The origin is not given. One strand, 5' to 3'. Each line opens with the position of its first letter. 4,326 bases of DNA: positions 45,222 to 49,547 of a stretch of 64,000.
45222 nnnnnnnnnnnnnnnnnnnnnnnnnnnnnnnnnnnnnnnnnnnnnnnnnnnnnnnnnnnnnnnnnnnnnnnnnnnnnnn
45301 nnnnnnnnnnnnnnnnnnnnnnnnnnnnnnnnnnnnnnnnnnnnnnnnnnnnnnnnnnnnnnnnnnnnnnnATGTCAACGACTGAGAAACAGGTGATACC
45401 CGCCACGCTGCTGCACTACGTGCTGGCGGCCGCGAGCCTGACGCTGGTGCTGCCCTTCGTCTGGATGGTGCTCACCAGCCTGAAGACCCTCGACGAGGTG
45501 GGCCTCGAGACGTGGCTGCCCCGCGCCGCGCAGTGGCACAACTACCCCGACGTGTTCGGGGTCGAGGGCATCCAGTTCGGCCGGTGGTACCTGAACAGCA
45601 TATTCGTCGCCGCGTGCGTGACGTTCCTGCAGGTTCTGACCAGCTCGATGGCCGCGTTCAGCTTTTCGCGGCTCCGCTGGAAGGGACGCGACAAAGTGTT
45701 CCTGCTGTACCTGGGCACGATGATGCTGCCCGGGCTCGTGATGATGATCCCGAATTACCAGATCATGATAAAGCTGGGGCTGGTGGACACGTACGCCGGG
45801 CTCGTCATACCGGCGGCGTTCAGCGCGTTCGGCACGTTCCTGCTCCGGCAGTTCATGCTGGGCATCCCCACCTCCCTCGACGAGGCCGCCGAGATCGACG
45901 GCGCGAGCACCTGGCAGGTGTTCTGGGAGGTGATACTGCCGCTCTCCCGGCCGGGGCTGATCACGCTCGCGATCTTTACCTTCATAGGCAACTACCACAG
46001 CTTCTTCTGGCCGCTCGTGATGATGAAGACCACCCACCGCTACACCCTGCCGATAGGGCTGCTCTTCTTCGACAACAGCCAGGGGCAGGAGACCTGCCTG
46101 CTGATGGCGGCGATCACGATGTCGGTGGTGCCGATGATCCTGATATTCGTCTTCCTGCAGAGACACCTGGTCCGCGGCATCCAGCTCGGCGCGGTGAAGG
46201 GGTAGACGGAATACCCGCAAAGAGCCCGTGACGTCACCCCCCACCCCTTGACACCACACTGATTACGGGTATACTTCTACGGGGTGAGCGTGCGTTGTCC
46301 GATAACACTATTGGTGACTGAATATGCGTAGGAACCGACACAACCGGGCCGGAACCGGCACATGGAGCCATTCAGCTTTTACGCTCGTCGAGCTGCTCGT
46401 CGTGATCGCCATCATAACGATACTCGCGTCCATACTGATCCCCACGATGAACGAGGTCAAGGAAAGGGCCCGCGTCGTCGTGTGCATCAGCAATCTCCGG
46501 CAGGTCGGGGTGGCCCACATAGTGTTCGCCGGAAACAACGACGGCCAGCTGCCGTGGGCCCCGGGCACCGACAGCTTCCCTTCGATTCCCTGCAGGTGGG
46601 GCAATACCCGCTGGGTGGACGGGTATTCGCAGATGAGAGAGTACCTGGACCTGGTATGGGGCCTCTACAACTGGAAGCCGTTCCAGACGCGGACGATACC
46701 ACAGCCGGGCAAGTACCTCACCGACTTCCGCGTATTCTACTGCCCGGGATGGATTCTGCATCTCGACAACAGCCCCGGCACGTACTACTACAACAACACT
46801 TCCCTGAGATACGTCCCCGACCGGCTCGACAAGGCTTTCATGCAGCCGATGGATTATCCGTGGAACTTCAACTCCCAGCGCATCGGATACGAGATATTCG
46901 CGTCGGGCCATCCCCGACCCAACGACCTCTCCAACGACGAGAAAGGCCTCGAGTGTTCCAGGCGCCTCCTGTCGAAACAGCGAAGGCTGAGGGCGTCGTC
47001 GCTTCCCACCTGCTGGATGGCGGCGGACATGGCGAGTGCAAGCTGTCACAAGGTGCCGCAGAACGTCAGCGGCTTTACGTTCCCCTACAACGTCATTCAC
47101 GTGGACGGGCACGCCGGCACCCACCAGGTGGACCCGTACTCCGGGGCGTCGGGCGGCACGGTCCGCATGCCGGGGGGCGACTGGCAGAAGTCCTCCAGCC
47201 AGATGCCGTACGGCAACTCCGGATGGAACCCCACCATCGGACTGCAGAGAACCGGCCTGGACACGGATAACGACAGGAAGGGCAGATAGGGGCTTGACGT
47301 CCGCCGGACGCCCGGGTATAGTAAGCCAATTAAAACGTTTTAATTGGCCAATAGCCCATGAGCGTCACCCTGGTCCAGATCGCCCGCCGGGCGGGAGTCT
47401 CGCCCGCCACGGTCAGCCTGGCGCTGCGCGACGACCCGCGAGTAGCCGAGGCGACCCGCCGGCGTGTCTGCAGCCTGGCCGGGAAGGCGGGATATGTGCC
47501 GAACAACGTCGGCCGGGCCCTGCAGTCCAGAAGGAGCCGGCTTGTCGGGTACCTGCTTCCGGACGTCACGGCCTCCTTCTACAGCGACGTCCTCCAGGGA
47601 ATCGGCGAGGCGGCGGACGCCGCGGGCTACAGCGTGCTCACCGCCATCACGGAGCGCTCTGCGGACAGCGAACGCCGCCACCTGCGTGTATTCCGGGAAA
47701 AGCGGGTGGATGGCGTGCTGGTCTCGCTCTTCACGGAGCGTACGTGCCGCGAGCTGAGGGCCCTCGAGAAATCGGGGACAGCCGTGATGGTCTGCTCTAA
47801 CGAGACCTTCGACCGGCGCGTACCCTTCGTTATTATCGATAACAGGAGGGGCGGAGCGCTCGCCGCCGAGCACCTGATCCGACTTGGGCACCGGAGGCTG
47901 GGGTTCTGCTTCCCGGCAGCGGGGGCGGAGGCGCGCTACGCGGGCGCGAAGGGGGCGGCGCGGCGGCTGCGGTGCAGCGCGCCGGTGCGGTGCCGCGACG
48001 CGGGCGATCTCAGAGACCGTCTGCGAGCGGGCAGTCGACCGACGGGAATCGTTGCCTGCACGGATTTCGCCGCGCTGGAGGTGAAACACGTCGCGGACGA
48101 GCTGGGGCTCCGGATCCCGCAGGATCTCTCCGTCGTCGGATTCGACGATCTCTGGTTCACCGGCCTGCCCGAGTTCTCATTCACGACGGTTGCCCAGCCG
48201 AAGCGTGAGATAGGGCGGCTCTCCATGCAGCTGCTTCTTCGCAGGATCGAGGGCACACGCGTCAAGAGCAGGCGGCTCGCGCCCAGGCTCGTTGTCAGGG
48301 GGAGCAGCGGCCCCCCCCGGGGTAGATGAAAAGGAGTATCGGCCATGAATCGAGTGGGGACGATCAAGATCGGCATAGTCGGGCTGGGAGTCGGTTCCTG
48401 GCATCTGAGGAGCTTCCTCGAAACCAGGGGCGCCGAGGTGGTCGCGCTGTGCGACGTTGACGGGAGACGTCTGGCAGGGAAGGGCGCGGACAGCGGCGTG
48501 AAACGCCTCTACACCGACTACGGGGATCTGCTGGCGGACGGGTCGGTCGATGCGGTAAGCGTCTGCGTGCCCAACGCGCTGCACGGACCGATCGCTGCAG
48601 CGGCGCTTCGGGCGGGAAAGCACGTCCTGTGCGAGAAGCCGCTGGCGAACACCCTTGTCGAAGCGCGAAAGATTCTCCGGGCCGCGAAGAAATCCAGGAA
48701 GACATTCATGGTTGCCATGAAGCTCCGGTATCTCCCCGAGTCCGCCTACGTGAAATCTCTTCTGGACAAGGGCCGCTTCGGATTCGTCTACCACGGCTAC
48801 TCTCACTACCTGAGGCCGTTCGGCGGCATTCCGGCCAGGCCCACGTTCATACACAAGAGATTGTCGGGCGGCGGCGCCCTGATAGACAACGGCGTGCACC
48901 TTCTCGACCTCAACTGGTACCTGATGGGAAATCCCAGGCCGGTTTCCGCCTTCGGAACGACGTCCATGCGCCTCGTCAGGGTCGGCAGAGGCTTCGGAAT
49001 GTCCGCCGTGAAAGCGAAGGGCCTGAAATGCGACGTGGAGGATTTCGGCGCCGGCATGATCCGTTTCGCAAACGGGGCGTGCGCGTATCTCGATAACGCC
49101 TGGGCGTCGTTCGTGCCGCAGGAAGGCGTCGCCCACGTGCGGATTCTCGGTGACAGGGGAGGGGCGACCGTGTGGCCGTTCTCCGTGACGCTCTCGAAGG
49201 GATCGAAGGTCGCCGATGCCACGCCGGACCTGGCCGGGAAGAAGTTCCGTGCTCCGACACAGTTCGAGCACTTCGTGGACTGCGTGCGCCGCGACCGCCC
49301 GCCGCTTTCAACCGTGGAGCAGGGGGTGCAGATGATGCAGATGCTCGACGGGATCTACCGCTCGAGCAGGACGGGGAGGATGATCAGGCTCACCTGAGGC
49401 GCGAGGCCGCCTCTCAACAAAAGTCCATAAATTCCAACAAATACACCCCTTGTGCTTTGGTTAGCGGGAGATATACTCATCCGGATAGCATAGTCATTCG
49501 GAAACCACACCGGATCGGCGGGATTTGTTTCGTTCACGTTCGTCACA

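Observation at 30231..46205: Seven same-strand genes with gaps of 16 nt or less: giant adhesin, GT-C, esterase, CBM-GH, SBP and two permeases, a possible capture-degrade-import module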

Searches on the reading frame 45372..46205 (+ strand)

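Call 4: search_protein_families(library=pfam, proteins=[window:45372-46205:+], max_evalue=0.01)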
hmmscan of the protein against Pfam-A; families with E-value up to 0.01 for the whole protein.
window:45372-46205:+ (277 aa): 1 family
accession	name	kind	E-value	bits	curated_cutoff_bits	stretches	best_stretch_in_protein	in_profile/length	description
PF00528.27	BPD_transp_1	-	1.3e-19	71.1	26.4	1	89-270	3-182/184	Binding-protein-dependent transport system inner membrane component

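Call 5: search_protein_families(library=ncbifam, proteins=[window:45372-46205:+], max_evalue=0.01)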
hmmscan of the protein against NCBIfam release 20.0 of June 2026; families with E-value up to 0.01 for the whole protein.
window:45372-46205:+ (277 aa): 21 families
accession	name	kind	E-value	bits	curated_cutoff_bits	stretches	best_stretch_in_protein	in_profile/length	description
NF040932.1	ABC_arch_GlcU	equivalog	8.7e-37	127.2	340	1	12-271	3-265/272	glucose ABC transporter permease GlcU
NF008210.0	PRK10973.1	equivalog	1.8e-36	126.3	297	1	47-270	47-276/281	sn-glycerol-3-phosphate ABC transporter permease UgpE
NF008231.0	PRK10998.1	equivalog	1.5e-27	97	261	1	71-277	83-296/296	maltose ABC transporter permease MalG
NF007047.0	PRK09500.1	equivalog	2e-07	30.9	326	1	71-204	58-193/257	spermidine/putrescine ABC transporter permease PotC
TIGR01581.1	Mo_ABC_porter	hypoth_equivalog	2.2e-07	30.6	210.3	1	80-259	30-224/225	ABC transporter permease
TIGR02141.1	modB_ABC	equivalog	5.2e-07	29.5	182.6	1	109-260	36-204/208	molybdate ABC transporter permease subunit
TIGR00969.1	3a0106s02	subfamily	2.5e-06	27.1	240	1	140-253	142-258/272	sulfate ABC transporter permease subunit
NF006939.0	PRK09421.1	equivalog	5.9e-06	25.8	262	1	140-255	92-214/230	molybdate ABC transporter permease subunit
TIGR03262.1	PhnU2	equivalog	1.4e-05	23.9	593.25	1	14-258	7-249/546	putative 2-aminoethylphosphonate ABC transporter permease subunit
NF040931.1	ABC_arch_GlcT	equivalog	3.1e-05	23.8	360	1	114-241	125-245/278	glucose ABC transporter permease GlcT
NF008049.0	PRK10782.1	subfamily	4.2e-05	23.3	212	1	122-205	72-155/217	methionine ABC transporter permease MetI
NF008232.0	PRK10999.1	equivalog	5.3e-05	22.1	392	1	163-212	399-448/520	maltose ABC transporter permease MalF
TIGR02139.1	permease_CysT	equivalog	6.1e-05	22.7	246.1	1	143-211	134-207/265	sulfate ABC transporter permease subunit CysT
NF043073.1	MMSYN1_0195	equivalog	8.4e-05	20.9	1250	1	161-208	149-196/1021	spermidine/putrescine ABC transporter permease/substrate-binding protein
NF011624.0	PRK15050.1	equivalog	0.0003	20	247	1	145-257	164-274/297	2-aminoethylphosphonate ABC transporter permease subunit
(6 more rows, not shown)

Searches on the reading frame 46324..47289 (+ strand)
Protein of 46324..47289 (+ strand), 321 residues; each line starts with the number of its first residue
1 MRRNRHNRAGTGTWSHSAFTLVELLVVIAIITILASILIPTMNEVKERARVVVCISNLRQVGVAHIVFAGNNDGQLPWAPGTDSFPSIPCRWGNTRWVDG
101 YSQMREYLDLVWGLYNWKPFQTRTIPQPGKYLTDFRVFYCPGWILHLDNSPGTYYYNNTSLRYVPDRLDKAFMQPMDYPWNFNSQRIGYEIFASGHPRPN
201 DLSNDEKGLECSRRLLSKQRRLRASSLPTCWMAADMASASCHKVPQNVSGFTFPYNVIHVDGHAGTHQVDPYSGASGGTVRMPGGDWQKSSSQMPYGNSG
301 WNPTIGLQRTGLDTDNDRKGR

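Call 7: search_protein_families(library=pfam, proteins=[window:46324-47289:+], max_evalue=0.001)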
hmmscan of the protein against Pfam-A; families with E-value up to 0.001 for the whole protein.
window:46324-47289:+ (321 aa): 1 family
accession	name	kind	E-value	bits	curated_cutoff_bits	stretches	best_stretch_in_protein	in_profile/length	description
PF07963.17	N_methyl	-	1.7e-05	24.6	21.2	1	17-38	5-26/27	Prokaryotic N-terminal methylation motif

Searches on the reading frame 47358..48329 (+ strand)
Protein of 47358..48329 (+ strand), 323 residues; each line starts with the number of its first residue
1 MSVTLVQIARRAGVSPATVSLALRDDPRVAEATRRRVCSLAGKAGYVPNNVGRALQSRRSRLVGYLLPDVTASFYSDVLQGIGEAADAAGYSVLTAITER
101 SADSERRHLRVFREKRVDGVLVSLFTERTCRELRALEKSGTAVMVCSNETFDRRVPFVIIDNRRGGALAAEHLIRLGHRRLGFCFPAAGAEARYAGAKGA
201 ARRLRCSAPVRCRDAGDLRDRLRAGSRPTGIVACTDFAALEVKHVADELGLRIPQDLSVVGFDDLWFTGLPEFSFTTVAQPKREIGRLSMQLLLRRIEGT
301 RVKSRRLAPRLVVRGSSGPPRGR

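Call 7: search_protein_families(library=pfam, proteins=[window:47358-48329:+], max_evalue=0.001)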
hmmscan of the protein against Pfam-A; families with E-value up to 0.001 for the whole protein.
window:47358-48329:+ (323 aa): 4 families
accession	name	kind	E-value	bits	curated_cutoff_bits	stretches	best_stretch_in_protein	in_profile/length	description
PF13377.12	Peripla_BP_3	-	3.1e-31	109.1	26.5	1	170-317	1-167/167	Periplasmic binding protein-like domain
PF00532.27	Peripla_BP_1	-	1.2e-18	68.1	22.2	1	63-305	4-269/281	Periplasmic binding proteins and sugar binding domain of LacI family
PF00356.27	LacI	-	1.9e-13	50.4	27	1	4-49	1-46/46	Bacterial regulatory proteins, lacI family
PF13407.12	Peripla_BP_4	-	7.9e-07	29.3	35.1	1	63-176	1-117/258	Periplasmic binding protein domain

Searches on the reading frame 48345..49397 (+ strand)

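Call 7: search_protein_families(library=pfam, proteins=[window:48345-49397:+], max_evalue=0.001)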
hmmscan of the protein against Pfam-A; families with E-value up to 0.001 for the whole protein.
window:48345-49397:+ (350 aa): 3 families
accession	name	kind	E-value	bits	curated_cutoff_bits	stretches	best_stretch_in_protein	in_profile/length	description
PF01408.29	GFO_IDH_MocA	-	2e-27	96.7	24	1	7-124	1-119/120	Oxidoreductase family, NAD-binding Rossmann fold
PF22725.1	GFO_IDH_MocA_C3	-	6.9e-20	71.7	27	1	135-274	3-123/124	GFO/IDH/MocA C-terminal domain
PF02894.22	GFO_IDH_MocA_C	-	3.3e-19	70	22.9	1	137-347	1-216/218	Oxidoreductase family, C-terminal alpha/beta domain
